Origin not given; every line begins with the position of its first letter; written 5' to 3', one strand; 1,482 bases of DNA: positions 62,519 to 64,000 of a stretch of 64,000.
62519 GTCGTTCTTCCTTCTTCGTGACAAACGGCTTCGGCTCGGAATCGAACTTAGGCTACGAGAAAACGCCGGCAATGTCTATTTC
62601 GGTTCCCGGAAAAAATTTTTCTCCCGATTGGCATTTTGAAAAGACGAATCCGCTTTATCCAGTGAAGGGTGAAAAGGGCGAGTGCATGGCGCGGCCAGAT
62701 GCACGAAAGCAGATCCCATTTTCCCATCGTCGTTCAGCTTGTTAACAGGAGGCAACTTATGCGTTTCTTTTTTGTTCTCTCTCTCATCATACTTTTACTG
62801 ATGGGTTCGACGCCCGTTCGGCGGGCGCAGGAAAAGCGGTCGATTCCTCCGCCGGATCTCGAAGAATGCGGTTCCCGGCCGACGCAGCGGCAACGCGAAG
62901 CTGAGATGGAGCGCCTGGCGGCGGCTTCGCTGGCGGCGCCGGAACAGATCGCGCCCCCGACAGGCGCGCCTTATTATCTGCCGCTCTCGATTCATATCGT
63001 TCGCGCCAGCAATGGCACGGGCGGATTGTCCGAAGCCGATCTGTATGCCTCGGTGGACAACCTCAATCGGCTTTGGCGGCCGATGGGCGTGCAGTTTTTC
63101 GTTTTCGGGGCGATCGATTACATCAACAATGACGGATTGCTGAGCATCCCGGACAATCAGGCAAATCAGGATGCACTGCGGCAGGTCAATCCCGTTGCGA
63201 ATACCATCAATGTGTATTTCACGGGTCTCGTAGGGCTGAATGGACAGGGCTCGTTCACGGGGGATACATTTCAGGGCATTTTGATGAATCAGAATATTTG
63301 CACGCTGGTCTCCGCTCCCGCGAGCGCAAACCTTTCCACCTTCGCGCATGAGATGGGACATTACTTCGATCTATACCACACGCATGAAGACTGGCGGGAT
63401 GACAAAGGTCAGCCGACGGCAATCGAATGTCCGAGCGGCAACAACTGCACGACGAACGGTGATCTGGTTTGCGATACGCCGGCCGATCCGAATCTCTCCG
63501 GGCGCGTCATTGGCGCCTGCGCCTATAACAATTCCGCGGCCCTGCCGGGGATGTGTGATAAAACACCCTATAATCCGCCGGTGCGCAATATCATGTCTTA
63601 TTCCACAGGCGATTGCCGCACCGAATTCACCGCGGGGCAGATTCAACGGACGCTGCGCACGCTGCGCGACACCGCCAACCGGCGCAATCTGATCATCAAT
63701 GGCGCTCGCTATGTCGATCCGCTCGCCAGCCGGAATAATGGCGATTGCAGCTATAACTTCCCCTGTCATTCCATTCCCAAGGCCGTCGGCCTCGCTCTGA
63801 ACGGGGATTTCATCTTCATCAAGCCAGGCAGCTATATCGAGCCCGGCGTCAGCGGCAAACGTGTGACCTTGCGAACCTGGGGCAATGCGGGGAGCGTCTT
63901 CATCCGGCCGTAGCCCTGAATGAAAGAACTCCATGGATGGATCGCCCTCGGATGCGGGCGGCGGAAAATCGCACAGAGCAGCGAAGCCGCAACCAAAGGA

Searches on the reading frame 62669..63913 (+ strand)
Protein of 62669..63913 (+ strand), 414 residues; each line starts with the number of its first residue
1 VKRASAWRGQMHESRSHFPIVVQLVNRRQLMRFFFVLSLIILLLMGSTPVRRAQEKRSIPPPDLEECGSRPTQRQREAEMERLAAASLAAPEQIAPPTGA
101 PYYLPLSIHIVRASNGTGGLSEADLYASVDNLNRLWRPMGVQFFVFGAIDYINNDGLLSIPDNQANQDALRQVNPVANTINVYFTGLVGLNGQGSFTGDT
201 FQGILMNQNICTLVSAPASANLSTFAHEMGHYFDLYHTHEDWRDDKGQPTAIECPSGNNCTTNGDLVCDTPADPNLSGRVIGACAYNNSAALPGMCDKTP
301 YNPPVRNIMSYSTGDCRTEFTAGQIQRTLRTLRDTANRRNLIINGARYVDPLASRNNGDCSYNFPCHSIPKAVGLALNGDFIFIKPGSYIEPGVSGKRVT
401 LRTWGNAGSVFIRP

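Call 58: search_protein_families(library=pfam, proteins=[window:62669-63913:+], max_evalue=0.001)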
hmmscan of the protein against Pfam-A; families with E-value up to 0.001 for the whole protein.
window:62669-63913:+ (414 aa): 3 families
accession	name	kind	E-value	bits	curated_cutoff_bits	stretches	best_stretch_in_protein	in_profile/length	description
PF05572.19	Peptidase_M43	-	1.6e-07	31.8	23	1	219-330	66-149/152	Pregnancy-associated plasma protein-A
PF13688.12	Reprolysin_5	-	2e-05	25.3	27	1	186-260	106-182/196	Metallo-peptidase family M12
PF13583.11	Reprolysin_4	-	0.00061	19.9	22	0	214-254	128-164/203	Metallo-peptidase family M12B Reprolysin-like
